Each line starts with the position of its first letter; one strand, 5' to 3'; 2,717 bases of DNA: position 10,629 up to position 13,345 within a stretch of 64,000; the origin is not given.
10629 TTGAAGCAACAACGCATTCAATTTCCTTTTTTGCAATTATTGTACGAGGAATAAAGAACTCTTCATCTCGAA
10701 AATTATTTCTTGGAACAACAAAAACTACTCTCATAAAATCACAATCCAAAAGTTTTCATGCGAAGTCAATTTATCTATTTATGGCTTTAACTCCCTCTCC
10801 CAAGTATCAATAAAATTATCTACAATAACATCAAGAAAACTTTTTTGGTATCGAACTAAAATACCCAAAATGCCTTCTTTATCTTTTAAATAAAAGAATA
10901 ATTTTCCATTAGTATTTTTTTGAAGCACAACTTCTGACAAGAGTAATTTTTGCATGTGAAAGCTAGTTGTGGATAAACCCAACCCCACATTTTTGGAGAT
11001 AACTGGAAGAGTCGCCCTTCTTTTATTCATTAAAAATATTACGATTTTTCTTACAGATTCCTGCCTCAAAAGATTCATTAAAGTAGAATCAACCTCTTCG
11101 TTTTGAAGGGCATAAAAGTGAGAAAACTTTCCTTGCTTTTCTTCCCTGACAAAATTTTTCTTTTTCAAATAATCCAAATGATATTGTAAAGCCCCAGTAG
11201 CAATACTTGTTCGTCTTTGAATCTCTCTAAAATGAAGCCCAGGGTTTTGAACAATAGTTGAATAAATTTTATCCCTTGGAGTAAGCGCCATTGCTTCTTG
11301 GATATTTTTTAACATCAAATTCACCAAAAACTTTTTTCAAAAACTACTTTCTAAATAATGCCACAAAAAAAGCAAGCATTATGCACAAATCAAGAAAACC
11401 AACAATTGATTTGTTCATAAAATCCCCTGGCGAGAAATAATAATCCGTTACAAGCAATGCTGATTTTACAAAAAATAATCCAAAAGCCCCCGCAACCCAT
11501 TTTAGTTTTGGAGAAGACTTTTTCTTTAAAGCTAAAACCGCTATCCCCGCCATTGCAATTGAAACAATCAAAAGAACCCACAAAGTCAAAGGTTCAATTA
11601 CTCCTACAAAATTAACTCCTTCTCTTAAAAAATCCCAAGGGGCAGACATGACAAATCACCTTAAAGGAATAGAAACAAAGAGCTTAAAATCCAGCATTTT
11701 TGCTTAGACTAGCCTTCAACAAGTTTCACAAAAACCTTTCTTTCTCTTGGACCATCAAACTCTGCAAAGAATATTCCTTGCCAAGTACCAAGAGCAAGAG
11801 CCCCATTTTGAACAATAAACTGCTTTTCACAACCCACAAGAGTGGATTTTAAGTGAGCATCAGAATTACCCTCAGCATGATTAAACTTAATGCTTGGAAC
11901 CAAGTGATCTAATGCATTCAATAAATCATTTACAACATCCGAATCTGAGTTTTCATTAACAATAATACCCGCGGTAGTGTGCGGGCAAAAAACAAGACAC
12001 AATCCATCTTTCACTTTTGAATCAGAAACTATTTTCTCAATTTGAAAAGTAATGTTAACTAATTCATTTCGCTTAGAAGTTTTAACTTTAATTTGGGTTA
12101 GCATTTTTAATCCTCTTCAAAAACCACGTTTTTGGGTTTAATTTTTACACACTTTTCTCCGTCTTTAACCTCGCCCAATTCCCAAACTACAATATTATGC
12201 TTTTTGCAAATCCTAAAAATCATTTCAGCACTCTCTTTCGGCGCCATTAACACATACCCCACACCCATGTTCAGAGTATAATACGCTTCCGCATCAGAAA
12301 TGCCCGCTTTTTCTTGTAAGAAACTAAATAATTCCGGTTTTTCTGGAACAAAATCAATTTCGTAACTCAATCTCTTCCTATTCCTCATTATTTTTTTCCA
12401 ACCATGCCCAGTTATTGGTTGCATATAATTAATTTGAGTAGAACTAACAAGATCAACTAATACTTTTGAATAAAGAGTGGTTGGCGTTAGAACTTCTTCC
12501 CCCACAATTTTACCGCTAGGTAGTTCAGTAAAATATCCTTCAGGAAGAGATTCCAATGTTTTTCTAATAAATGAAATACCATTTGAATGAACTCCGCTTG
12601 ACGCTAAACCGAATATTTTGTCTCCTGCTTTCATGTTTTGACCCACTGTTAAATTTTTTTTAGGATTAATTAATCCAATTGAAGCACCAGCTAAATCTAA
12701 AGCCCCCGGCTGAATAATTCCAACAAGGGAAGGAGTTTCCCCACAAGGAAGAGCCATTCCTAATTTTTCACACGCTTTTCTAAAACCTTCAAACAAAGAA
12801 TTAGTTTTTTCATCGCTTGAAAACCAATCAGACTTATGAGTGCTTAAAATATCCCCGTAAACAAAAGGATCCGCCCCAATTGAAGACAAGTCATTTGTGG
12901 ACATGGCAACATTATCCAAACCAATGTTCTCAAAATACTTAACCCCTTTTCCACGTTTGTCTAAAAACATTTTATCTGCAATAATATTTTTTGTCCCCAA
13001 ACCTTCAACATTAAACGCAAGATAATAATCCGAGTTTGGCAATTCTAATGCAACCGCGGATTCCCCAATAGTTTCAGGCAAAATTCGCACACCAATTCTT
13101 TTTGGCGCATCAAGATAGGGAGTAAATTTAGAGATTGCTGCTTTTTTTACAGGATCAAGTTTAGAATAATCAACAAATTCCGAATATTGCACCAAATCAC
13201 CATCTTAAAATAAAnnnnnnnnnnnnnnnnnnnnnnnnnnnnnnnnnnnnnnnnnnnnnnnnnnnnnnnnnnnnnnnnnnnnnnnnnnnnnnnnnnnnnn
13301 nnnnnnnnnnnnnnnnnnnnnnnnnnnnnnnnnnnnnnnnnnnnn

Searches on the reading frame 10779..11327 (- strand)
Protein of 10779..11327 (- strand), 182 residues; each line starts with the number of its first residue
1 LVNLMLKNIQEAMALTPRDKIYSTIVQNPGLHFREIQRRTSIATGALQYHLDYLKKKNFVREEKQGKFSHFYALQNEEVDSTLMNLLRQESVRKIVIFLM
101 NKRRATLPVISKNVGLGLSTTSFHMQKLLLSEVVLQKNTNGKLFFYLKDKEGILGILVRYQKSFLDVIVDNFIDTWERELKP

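Call 21: search_protein_families(library=pfam, proteins=[window:10779-11327:-], max_evalue=0.00001)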
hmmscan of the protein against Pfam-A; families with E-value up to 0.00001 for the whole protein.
window:10779-11327:- (182 aa): 3 families
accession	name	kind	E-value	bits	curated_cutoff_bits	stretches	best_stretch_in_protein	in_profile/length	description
PF24266.1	HTH_HVO_0163_N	-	5.3e-18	65.3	31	1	18-80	4-66/70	HVO_0163, N-terminal HTH domain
PF13412.12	HTH_24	-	4e-11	42.7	21.9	0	20-61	7-48/48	Winged helix-turn-helix DNA-binding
PF13601.12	HTH_34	-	8.3e-06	26.3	27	0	21-65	5-49/80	Winged helix DNA-binding domain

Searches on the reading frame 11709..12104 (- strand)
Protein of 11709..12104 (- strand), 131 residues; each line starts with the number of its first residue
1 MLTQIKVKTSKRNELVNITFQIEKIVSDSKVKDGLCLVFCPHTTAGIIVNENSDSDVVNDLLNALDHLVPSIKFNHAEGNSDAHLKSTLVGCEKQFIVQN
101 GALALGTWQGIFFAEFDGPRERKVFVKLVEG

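Call 21: search_protein_families(library=pfam, proteins=[window:11709-12104:-], max_evalue=0.00001)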
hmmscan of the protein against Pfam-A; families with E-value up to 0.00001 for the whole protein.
window:11709-12104:- (131 aa): 1 family
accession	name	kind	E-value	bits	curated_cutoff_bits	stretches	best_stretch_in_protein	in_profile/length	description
PF01894.22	UPF0047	-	1.9e-42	144.5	27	1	17-127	1-116/117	Uncharacterised protein family UPF0047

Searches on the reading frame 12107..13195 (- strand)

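Call 21: search_protein_families(library=pfam, proteins=[window:12107-13195:-], max_evalue=0.00001)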
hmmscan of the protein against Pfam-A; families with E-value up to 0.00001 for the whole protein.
window:12107-13195:- (362 aa): 2 families
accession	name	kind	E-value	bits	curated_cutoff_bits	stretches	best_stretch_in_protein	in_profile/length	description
PF02769.27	AIRS_C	-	3.6e-17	63.4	23.1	1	189-348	1-150/156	AIR synthase related protein, C-terminal domain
PF00586.29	AIRS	-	7.7e-10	39.6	24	1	45-175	2-111/112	AIR synthase related protein, N-terminal domain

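Call 22: search_protein_families(library=ncbifam, proteins=[window:12107-13195:-], max_evalue=0.00001)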
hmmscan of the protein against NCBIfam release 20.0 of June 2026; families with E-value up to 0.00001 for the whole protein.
window:12107-13195:- (362 aa): 1 family
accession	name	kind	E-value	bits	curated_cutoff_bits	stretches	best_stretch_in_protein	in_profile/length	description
TIGR00878.1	purM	equivalog_domain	1.8e-58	198.4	236.35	1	41-345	34-331/332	phosphoribosylformylglycinamidine cyclo-ligase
